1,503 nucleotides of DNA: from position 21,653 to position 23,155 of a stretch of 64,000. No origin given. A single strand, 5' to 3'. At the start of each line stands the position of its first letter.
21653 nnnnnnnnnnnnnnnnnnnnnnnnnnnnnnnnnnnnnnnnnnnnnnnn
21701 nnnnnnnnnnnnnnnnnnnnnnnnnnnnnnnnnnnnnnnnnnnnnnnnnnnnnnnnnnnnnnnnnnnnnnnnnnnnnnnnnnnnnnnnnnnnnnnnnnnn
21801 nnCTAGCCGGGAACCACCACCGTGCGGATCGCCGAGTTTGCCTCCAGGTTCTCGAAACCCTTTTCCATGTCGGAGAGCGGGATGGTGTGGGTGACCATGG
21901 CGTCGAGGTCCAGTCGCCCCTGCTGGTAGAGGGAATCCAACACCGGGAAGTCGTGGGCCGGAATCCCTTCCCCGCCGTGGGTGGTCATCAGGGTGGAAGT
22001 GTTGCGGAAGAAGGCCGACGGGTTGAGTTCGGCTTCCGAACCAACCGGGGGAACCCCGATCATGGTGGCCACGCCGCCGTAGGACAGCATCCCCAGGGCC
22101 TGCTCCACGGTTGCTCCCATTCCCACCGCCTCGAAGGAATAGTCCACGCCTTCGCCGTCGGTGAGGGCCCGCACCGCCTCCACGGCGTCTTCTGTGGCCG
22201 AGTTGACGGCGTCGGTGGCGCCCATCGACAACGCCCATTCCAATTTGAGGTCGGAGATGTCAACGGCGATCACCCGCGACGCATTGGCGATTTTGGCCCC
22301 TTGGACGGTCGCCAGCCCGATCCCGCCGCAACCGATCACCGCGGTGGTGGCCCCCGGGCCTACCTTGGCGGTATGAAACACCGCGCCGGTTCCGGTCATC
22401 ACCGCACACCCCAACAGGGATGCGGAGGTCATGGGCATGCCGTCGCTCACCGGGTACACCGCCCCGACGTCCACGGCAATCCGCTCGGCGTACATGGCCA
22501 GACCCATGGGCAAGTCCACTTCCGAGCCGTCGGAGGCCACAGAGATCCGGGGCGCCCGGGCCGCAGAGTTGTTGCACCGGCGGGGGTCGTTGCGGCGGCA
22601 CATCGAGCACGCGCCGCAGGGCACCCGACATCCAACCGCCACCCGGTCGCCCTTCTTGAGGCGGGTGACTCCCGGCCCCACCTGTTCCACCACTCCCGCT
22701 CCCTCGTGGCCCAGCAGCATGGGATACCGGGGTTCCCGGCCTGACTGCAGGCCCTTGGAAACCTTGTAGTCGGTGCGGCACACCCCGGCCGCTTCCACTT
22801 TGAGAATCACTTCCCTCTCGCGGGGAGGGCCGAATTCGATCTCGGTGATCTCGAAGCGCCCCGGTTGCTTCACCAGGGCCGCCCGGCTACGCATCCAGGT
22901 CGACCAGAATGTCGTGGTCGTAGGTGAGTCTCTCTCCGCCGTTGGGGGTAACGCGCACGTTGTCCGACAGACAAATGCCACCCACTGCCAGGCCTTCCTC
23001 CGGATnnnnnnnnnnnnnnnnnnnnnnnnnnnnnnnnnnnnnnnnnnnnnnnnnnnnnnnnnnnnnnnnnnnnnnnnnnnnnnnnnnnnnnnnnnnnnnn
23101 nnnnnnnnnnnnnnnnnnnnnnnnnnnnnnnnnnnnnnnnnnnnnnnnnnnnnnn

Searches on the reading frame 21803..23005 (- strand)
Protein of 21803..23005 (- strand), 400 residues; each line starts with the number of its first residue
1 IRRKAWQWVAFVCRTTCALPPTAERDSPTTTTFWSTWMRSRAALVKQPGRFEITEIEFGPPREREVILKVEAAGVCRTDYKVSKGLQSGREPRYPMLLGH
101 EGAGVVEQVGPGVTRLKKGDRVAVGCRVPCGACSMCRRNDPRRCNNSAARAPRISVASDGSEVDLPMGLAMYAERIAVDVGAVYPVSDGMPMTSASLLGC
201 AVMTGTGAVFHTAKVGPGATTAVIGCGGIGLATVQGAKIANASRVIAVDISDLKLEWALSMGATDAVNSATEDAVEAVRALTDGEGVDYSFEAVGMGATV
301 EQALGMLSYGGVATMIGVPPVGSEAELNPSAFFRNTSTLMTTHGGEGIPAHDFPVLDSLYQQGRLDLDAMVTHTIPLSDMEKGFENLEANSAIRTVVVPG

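Call 85: search_protein_families(library=pfam, proteins=[window:21803-23005:-], max_evalue=0.00001)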
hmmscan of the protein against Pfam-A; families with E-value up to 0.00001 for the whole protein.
window:21803-23005:- (400 aa): 4 families
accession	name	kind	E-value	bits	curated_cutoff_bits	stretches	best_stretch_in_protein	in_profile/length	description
PF00107.32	ADH_zinc_N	-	2.7e-30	105.4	31.8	1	228-354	1-121/129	Zinc-binding dehydrogenase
PF08240.17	ADH_N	-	3.9e-24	85.3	23.5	1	63-187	2-103/104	Alcohol dehydrogenase GroES-like domain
PF13602.12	ADH_zinc_N_2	-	2.1e-08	35.6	27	1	261-393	1-129/134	Zinc-binding dehydrogenase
PF16912.11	Glu_dehyd_C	-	3.9e-08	33.5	34.9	1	219-397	32-209/211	Glucose dehydrogenase C-terminus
